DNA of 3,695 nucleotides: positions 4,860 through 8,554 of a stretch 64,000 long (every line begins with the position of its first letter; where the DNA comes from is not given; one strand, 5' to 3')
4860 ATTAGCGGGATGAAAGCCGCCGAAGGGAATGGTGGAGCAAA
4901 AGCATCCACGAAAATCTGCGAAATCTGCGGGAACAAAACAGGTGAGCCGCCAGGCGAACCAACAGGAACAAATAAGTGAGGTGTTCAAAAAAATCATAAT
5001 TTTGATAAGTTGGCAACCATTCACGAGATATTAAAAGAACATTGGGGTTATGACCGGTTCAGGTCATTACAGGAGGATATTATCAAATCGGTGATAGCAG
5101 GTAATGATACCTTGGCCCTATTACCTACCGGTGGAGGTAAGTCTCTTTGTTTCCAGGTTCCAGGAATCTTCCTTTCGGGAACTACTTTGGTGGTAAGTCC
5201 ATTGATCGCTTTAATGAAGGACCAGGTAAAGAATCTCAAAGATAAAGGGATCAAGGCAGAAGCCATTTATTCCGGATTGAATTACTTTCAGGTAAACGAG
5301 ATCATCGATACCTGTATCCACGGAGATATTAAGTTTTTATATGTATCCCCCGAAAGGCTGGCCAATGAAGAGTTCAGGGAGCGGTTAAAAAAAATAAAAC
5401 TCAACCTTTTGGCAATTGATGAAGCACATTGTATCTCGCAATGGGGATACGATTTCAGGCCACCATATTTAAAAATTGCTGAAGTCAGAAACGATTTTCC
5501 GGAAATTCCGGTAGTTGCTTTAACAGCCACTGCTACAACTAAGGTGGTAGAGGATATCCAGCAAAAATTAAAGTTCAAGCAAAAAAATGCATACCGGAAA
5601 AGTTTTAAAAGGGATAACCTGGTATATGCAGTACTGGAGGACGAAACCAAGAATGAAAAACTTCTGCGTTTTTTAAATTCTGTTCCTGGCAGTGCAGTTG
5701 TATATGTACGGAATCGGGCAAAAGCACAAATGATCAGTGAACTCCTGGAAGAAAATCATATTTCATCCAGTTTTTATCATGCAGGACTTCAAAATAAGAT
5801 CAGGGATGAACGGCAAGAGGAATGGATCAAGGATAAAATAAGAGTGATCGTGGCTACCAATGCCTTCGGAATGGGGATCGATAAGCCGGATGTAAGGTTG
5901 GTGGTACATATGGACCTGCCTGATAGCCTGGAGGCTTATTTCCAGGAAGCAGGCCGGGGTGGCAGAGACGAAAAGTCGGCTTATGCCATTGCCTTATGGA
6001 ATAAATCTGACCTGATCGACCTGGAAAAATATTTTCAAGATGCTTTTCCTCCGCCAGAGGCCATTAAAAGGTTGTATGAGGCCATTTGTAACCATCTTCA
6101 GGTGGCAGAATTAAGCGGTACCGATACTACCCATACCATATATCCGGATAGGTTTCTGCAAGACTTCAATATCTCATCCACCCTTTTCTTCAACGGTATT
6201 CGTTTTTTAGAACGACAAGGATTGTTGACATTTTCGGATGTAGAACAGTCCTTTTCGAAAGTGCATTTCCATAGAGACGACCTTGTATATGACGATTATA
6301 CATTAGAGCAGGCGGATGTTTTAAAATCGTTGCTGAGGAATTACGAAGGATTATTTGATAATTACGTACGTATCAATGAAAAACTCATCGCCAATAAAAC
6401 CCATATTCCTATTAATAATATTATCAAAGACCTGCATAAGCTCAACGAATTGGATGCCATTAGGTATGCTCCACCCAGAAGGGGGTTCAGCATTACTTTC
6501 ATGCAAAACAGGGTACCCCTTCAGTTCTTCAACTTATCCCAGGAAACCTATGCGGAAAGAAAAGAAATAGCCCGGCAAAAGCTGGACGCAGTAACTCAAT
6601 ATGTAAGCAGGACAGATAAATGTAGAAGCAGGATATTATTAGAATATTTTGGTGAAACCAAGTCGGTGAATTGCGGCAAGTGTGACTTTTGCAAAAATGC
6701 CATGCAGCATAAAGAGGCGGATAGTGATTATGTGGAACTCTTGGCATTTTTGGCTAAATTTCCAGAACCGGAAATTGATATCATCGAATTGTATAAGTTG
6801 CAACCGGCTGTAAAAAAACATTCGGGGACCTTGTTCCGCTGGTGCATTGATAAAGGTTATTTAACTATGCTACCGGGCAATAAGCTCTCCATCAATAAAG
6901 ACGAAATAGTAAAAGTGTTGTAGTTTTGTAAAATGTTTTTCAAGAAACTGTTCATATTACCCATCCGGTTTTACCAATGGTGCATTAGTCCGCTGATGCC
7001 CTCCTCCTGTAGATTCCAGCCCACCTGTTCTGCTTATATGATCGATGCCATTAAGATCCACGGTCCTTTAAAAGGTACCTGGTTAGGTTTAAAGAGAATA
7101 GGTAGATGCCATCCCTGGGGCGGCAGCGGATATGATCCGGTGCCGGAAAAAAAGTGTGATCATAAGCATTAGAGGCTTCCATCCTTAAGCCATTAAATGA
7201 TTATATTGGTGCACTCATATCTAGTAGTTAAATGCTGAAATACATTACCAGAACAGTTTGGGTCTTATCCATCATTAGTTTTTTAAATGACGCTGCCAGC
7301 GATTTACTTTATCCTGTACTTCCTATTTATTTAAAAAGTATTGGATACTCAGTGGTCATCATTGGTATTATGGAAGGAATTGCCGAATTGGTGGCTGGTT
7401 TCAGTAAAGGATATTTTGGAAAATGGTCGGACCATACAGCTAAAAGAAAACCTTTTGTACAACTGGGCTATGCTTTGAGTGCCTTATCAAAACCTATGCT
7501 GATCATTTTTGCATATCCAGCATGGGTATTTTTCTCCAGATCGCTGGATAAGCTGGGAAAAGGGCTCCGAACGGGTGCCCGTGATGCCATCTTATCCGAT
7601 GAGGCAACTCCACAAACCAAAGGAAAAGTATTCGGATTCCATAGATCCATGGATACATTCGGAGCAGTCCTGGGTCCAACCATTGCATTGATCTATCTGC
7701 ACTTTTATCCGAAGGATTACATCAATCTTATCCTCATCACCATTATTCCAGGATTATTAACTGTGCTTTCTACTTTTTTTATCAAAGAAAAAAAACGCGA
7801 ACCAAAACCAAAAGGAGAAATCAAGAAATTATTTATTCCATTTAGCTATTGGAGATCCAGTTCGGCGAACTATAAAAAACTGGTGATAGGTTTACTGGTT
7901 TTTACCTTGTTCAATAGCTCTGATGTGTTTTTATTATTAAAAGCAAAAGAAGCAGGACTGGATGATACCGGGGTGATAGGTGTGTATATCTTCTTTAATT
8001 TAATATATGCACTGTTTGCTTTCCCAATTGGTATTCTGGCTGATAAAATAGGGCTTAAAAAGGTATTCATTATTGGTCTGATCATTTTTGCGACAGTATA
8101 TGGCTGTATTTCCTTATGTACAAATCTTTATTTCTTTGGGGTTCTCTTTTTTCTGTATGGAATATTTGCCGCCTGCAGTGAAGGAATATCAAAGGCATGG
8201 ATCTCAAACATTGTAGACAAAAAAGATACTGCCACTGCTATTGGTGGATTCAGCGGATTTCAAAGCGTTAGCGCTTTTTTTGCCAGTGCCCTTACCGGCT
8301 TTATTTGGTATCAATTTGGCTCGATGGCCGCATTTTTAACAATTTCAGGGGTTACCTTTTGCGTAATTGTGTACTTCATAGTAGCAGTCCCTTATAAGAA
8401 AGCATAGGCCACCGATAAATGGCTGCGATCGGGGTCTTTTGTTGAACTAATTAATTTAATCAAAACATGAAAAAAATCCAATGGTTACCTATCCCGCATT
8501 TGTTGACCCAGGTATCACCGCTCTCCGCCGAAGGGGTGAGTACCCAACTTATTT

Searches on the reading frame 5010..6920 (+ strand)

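Call 62: search_protein_families(library=pfam, proteins=[window:5010-6920:+], max_evalue=0.00001)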
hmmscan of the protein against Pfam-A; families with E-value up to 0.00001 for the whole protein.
window:5010-6920:+ (637 aa): 3 families
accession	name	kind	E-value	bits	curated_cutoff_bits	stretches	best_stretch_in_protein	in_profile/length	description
PF00270.35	DEAD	-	1.4e-24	87.1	26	1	19-182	2-166/167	DEAD/DEAH box helicase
PF00271.37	Helicase_C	-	1.2e-22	80.7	23.5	1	214-319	2-108/110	Helicase conserved C-terminal domain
PF16124.10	RecQ_Zn_bind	-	6.9e-15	56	25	1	505-562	8-66/66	RecQ zinc-binding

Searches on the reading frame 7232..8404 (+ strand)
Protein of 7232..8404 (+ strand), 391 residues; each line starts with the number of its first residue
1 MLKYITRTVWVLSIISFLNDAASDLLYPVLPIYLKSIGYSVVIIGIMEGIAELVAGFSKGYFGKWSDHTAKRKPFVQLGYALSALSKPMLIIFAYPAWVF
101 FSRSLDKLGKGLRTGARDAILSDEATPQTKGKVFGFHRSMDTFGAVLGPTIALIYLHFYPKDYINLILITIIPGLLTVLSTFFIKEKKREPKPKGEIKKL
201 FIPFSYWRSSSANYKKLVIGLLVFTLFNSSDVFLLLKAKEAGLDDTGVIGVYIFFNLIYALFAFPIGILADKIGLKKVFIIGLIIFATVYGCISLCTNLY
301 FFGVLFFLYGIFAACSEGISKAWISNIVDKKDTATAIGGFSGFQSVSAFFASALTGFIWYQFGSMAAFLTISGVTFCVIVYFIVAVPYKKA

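Call 62: search_protein_families(library=pfam, proteins=[window:7232-8404:+], max_evalue=0.00001)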
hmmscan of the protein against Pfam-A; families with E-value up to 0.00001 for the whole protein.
window:7232-8404:+ (391 aa): 2 families
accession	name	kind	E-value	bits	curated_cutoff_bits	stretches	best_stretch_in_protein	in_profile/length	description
PF07690.21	MFS_1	-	4.2e-44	151.3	33.4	2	12-248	1-237/347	Major Facilitator Superfamily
PF12832.13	MFS_1_like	-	2.8e-10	40.2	25.2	1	10-369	2-372/373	MFS_1 like family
